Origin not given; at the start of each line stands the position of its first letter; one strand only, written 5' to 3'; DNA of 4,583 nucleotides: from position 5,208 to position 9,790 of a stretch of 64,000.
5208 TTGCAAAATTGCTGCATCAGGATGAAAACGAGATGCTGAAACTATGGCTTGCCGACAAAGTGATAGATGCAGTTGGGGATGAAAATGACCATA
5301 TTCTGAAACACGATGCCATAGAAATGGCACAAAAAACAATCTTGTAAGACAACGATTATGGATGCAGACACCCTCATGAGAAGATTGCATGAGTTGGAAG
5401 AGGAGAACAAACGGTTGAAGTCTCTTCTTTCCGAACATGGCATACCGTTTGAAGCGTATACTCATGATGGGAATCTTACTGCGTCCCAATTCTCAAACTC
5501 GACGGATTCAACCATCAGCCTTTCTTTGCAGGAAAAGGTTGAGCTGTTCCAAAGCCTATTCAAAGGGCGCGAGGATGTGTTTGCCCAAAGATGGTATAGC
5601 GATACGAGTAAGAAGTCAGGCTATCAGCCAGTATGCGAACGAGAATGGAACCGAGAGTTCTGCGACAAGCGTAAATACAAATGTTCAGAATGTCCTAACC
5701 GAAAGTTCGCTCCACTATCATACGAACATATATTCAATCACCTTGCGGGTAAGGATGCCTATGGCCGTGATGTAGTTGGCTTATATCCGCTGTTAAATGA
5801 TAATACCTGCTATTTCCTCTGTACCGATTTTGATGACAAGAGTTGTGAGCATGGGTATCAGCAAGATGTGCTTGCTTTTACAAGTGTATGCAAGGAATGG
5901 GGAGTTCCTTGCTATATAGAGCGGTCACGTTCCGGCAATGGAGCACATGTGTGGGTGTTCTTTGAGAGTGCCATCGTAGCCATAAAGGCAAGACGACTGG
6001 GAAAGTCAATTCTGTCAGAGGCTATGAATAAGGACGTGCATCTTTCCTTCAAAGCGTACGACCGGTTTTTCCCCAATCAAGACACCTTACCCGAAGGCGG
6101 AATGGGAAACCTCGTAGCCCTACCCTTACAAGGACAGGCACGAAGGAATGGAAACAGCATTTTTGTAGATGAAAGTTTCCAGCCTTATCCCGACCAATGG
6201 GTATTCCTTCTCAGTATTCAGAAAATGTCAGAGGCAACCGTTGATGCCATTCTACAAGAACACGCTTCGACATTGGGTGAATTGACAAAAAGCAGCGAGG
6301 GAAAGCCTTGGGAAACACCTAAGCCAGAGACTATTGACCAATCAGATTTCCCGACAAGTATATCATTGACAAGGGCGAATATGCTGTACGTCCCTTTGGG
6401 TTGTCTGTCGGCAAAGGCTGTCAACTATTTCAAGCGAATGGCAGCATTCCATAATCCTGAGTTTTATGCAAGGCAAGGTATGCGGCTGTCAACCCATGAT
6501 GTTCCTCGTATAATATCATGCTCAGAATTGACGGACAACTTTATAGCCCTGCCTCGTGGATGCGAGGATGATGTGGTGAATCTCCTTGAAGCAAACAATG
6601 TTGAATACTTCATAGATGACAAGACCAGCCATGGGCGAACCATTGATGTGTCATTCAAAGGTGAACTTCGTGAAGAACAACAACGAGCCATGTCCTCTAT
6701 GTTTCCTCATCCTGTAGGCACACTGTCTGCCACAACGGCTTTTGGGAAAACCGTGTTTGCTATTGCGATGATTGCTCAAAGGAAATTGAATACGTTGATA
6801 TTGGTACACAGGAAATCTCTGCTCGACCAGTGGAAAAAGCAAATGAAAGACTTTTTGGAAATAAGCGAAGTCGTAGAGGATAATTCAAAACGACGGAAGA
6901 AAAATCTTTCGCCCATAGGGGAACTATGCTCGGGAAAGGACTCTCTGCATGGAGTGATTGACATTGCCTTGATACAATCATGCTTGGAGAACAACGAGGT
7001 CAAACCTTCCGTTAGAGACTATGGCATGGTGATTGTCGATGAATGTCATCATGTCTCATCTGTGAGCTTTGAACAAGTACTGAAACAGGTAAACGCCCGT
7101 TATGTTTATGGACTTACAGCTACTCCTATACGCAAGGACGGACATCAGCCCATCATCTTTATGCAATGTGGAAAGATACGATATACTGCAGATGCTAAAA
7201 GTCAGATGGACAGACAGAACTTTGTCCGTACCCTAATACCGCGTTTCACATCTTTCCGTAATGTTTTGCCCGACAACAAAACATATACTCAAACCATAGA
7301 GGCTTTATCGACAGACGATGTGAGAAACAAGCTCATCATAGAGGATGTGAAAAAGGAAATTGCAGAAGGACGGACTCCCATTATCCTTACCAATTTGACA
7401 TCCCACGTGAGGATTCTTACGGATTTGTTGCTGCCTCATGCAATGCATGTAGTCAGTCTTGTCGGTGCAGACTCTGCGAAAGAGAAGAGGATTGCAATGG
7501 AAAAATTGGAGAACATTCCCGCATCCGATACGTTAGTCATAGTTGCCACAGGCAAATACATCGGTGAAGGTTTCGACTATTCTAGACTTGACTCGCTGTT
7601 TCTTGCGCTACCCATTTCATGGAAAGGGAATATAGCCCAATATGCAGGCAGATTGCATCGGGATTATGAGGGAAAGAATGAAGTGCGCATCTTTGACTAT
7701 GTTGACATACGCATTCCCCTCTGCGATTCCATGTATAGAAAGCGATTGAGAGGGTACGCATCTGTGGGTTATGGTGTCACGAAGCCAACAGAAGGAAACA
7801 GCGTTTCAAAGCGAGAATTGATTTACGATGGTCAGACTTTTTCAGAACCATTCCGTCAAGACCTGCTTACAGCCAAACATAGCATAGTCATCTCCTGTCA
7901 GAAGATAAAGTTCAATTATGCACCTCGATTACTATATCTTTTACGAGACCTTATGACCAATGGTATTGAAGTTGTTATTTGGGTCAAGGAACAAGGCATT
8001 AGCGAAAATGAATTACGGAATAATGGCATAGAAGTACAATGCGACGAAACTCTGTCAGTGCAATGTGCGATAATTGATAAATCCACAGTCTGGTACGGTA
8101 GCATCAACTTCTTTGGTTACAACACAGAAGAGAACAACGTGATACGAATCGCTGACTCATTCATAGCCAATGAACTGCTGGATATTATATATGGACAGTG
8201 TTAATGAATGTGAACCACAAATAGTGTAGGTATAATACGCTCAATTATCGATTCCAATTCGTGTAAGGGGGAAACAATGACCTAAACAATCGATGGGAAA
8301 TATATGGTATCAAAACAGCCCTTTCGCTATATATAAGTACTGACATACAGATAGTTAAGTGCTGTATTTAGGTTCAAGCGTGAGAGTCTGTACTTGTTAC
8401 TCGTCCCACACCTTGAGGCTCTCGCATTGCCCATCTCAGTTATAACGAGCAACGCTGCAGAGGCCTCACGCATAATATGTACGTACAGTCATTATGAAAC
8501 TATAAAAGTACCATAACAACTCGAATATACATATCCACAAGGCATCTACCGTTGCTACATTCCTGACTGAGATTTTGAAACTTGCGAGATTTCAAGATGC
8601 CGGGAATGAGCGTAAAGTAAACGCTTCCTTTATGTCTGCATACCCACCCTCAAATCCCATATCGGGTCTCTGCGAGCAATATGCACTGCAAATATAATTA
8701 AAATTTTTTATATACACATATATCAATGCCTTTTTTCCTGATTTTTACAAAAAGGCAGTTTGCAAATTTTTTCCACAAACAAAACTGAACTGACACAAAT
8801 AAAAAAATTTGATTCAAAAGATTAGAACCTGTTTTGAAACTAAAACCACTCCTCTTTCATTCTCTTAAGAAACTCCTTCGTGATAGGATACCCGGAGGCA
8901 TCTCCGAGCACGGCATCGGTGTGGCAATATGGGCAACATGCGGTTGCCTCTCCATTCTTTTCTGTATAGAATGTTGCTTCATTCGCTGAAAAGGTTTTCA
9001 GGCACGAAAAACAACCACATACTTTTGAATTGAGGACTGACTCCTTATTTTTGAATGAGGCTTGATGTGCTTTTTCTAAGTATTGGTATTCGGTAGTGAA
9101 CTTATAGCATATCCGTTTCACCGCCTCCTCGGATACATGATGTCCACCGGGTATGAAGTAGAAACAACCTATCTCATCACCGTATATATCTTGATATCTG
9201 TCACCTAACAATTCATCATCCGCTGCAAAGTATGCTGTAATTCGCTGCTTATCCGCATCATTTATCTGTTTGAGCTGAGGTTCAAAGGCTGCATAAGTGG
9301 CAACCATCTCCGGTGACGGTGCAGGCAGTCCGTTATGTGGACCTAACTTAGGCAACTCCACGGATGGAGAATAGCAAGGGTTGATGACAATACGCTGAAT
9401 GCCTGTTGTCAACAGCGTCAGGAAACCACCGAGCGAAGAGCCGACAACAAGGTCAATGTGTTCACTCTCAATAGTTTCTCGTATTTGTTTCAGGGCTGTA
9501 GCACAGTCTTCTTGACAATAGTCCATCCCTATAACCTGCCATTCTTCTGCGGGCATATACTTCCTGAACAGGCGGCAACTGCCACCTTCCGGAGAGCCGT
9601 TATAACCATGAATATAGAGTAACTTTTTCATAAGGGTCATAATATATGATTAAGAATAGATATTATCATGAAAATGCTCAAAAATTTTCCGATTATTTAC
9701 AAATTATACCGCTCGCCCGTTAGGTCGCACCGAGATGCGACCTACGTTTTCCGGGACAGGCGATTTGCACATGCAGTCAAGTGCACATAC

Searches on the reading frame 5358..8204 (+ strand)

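Call 59: search_protein_families(library=pfam, proteins=[window:5358-8204:+], max_evalue=0.00001)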
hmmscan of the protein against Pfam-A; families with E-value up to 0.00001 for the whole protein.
window:5358-8204:+ (948 aa): 4 families
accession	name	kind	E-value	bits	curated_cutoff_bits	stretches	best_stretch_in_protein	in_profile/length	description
PF22548.2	AEP-TOTE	-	4.2e-98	328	27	1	59-297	1-229/230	TOTE conflict system, Archaeo-Eukaryotic Primase domain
PF04851.21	ResIII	-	2.4e-21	76.8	22.5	1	436-592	3-164/164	Type III restriction enzyme, res subunit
PF00270.35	DEAD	-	2.6e-11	44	26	1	441-592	4-162/167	DEAD/DEAH box helicase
PF00176.29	SNF2-rel_dom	-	5.8e-07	29.3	24.9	1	454-596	20-169/290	SNF2-related domain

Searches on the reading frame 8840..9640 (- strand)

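Call 3: search_protein_families(library=pfam, proteins=[window:8840-9640:-], max_evalue=0.1)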
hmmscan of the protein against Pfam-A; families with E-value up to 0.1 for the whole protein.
window:8840-9640:- (266 aa): 3 families
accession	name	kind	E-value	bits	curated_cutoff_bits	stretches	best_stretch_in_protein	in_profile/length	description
PF05728.18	UPF0227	-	1.4e-09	38.5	21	1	6-96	1-97/187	Uncharacterised protein family (UPF0227)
PF12697.13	Abhydrolase_6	-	0.008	17.3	26.3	1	44-118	52-122/217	Alpha/beta hydrolase family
PF00561.26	Abhydrolase_1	-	0.013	15.6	25.8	1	12-77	37-85/245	alpha/beta hydrolase fold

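Call 4: search_protein_families(library=ncbifam, proteins=[window:8840-9640:-], max_evalue=0.1)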
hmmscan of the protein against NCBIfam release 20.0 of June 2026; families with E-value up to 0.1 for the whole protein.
window:8840-9640:- (266 aa): 3 families
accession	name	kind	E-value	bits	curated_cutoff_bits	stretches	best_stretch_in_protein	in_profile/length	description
NF008291.0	PRK11071.1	equivalog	3.2e-08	33.5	252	1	4-92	1-95/193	esterase YqiA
NF003431.1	PRK04940.1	equivalog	0.054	13.6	240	1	7-95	2-97/180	alpha/beta hydrolase YcfP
NF040826.1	lxa_BCAM0308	equivalog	0.098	12.4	100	0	186-264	4-80/153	BCAM0308 family protein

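Call 5: search_protein_families(library=padloc, proteins=[window:8840-9640:-], max_evalue=0.1)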
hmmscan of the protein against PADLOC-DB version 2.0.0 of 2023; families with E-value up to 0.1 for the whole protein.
window:8840-9640:- (266 aa): 0 families
